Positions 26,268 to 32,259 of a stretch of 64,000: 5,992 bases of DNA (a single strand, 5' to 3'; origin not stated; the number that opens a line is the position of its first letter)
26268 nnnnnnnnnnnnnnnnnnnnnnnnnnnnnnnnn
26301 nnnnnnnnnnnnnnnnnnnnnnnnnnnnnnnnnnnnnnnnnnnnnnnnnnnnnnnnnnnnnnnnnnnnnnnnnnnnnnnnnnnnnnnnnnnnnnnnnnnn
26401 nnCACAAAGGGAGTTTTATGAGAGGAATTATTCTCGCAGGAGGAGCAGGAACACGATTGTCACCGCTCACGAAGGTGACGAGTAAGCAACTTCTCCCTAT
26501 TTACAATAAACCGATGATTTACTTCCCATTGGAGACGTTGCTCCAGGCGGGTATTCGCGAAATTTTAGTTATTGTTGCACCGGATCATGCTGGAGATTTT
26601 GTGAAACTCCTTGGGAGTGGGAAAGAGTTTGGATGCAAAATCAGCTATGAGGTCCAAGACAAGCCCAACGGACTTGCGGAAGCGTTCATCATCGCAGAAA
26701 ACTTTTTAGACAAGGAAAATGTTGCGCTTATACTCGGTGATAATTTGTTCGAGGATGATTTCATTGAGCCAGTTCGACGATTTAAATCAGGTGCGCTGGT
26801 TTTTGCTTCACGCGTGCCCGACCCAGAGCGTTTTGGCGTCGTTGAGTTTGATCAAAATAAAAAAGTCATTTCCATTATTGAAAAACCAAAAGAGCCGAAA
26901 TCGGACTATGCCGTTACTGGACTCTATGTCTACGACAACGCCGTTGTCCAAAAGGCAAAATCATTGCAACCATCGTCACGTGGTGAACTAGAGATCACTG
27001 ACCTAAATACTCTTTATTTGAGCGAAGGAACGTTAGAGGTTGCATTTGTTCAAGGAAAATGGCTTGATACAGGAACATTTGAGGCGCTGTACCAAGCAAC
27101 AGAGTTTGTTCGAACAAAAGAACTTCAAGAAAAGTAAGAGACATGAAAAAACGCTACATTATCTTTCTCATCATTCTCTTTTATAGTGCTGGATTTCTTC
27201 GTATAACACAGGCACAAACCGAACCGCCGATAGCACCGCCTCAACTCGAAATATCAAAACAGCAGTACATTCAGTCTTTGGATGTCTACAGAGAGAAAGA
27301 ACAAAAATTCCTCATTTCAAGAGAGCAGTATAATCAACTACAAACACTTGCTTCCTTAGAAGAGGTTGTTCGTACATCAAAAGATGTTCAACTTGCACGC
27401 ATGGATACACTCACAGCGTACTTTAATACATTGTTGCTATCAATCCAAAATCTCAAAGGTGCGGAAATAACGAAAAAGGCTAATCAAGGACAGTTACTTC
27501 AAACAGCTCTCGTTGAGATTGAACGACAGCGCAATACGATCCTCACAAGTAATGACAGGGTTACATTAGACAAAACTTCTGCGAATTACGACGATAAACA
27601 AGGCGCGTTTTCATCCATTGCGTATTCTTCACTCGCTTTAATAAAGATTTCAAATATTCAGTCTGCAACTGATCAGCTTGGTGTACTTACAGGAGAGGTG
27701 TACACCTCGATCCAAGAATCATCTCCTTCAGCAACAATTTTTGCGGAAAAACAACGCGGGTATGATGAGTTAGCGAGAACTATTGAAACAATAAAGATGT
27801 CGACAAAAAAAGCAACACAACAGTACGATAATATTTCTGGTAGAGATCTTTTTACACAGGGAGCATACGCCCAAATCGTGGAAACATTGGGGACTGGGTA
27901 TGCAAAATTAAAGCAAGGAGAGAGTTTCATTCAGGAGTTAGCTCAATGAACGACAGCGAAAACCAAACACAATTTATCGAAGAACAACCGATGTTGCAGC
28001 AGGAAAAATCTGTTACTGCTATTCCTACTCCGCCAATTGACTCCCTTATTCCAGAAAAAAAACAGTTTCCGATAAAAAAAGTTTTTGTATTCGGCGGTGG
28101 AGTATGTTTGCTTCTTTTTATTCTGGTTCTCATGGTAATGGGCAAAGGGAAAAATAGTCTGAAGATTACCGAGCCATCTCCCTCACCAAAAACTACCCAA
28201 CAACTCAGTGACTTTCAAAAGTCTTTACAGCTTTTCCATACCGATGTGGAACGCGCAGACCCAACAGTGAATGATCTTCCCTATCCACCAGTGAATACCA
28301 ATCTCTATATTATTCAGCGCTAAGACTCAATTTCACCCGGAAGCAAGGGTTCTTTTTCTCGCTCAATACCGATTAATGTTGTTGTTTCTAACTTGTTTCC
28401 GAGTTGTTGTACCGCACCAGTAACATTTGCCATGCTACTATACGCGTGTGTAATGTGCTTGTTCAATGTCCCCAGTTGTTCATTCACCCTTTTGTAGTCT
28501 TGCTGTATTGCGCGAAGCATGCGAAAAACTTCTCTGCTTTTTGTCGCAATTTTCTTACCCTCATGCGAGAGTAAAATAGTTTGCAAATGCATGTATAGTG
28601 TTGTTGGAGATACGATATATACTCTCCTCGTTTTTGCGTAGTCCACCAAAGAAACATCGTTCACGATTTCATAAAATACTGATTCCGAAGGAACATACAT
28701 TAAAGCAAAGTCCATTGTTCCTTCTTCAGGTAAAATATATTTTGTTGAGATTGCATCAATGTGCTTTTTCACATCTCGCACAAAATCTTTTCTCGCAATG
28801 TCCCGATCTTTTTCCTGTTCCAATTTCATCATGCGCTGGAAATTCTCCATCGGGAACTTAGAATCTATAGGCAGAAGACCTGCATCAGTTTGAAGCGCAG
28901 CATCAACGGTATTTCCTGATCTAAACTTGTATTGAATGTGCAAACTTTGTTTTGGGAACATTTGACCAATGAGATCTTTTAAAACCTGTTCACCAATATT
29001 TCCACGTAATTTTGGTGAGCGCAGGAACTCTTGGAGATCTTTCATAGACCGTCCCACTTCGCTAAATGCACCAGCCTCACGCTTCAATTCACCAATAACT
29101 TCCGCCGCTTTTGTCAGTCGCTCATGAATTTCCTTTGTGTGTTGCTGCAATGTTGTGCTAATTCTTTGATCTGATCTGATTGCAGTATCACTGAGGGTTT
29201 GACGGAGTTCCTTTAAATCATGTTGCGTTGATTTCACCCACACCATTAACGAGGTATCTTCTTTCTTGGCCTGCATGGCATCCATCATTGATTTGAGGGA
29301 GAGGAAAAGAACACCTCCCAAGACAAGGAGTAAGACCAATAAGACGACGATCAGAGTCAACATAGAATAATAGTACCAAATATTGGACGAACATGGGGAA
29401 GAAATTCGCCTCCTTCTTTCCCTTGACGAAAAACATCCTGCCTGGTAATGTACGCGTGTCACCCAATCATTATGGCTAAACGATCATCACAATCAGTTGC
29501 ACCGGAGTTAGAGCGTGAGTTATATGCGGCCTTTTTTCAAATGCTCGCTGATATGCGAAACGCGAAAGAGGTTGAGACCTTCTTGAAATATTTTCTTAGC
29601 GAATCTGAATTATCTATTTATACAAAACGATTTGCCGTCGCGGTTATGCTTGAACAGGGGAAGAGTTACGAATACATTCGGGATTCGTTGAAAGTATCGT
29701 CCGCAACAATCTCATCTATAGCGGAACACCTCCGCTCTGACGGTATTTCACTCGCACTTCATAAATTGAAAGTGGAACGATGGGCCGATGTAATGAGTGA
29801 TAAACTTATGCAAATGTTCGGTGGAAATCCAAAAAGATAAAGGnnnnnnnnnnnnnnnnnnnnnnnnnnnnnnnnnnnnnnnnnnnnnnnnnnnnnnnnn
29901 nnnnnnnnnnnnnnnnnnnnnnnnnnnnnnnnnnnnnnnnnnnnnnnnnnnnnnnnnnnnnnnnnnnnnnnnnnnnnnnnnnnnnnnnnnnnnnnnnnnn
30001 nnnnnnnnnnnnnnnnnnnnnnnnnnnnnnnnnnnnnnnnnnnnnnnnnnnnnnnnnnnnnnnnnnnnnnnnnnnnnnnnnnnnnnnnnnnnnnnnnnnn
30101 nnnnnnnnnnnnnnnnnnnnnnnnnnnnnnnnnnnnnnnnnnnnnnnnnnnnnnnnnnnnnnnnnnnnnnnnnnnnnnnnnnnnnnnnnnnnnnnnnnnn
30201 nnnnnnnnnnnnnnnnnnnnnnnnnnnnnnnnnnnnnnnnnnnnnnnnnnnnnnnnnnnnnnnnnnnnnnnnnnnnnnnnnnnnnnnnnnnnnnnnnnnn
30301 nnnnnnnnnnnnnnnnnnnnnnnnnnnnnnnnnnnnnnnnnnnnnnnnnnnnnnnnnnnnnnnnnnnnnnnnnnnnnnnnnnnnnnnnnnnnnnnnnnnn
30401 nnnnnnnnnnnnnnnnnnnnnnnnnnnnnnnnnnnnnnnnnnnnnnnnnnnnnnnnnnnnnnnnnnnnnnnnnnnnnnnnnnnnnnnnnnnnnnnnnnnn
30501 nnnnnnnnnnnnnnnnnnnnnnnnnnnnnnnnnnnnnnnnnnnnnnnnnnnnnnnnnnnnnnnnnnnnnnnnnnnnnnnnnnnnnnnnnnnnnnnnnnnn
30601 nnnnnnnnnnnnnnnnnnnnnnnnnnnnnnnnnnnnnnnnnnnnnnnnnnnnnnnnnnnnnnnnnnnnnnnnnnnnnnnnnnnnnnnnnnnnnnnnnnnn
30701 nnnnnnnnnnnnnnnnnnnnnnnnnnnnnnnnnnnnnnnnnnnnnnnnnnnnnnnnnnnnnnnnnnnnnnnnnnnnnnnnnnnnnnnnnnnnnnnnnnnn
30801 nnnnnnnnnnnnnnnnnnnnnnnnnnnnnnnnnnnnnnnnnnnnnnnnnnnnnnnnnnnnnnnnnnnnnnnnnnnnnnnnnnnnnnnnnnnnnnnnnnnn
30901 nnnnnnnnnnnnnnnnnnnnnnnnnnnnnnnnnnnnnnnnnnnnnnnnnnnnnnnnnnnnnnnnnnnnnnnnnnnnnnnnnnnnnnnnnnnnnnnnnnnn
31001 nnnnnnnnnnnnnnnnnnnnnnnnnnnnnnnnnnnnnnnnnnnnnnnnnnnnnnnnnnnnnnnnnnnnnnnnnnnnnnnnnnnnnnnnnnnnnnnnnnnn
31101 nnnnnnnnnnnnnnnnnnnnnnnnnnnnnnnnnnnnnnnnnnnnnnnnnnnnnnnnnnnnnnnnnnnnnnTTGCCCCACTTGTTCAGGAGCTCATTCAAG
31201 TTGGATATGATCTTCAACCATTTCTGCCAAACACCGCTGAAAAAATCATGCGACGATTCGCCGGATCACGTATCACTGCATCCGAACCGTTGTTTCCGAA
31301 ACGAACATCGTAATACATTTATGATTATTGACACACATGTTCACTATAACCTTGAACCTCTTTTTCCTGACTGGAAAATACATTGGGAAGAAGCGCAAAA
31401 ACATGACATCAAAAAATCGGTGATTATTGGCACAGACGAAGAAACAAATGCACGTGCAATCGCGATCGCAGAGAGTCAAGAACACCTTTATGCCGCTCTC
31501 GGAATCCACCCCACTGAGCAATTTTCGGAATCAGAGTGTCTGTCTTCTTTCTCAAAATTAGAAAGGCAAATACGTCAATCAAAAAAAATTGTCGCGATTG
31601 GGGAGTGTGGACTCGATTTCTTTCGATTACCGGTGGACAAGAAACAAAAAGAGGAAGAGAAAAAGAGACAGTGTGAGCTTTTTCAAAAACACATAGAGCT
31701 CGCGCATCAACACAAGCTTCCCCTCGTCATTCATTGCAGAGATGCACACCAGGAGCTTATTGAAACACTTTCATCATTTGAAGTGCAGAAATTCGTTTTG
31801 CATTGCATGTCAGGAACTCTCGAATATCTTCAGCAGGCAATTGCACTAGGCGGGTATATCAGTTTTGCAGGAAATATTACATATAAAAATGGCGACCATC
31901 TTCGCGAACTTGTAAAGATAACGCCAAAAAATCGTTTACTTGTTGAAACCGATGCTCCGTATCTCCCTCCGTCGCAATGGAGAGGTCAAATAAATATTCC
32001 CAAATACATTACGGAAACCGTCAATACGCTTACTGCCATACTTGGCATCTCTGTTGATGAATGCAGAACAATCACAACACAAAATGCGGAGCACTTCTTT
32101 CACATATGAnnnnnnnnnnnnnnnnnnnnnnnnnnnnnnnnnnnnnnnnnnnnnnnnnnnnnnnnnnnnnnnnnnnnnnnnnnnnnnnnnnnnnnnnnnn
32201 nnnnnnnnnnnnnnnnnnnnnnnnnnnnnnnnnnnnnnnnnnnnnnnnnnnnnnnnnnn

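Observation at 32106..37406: Lipid-linked glycan cluster built around a DPPR-synthase-like UbiA enzyme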

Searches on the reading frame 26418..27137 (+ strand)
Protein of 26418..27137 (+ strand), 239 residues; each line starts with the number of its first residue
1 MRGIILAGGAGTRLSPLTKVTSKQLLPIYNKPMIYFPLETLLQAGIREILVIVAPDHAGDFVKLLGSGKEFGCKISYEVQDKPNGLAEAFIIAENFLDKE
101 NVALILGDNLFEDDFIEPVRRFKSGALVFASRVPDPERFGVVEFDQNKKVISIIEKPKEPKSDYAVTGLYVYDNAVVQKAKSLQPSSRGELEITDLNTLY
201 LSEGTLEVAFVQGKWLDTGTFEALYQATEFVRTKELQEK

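Call 10: search_protein_families(library=pfam, proteins=[window:26418-27137:+], max_evalue=0.001)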
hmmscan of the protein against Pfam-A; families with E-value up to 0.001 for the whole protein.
window:26418-27137:+ (239 aa): 2 families
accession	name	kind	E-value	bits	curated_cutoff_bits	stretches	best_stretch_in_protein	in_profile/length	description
PF00483.29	NTP_transferase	-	7e-68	229.3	21.2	1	3-232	2-243/245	Nucleotidyl transferase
PF12804.13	NTP_transf_3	-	1.9e-09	38.3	27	1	3-118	1-106/160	MobA-like NTP transferase domain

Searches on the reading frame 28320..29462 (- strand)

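Call 25: search_protein_families(library=pfam, proteins=[window:28320-29462:-], max_evalue=0.001)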
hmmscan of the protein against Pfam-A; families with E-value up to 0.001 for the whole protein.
window:28320-29462:- (380 aa): 3 families
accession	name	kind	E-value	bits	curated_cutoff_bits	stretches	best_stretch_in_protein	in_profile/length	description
PF02646.22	RmuC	-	1.4e-49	169.2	26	1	99-369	8-289/291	RmuC family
PF05565.16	Sipho_Gp157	-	0.00045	20.7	28.6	0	80-145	6-71/162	Siphovirus Gp157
PF04108.17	ATG17_like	-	0.00073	19.6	43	0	77-353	17-254/355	Autophagy protein ATG17-like domain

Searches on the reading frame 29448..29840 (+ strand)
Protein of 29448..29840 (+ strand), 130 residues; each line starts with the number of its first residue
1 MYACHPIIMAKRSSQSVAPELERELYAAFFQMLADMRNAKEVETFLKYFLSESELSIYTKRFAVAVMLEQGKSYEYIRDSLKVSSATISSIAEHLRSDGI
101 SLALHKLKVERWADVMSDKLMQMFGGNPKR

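Call 89: search_protein_families(library=pfam, proteins=[window:29448-29840:+], max_evalue=0.1)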
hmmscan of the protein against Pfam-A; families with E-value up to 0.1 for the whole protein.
window:29448-29840:+ (130 aa): 2 families
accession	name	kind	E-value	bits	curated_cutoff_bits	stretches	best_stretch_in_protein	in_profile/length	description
PF01371.25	Trp_repressor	-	6.1e-13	49.1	27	1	27-96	4-74/88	Trp repressor protein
PF03096.20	Ndr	-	0.017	14.3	23.3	1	7-85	164-241/283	Ndr family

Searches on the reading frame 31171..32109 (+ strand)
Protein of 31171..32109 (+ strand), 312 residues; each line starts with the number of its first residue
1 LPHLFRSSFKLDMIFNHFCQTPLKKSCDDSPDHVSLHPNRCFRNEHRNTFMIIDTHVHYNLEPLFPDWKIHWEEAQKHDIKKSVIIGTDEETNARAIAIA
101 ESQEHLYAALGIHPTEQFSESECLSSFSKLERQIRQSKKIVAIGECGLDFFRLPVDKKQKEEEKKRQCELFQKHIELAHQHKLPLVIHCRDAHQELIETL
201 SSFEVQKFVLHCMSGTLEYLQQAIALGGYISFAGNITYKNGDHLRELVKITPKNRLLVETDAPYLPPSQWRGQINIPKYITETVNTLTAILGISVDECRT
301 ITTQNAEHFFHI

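Call 4: search_protein_families(library=pfam, proteins=[window:31171-32109:+], max_evalue=0.01)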
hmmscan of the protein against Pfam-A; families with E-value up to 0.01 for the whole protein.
window:31171-32109:+ (312 aa): 1 family
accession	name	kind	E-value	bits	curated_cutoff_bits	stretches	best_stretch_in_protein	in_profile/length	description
PF01026.27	TatD_DNase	-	9.1e-73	245.2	27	1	53-311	1-253/253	TatD related DNase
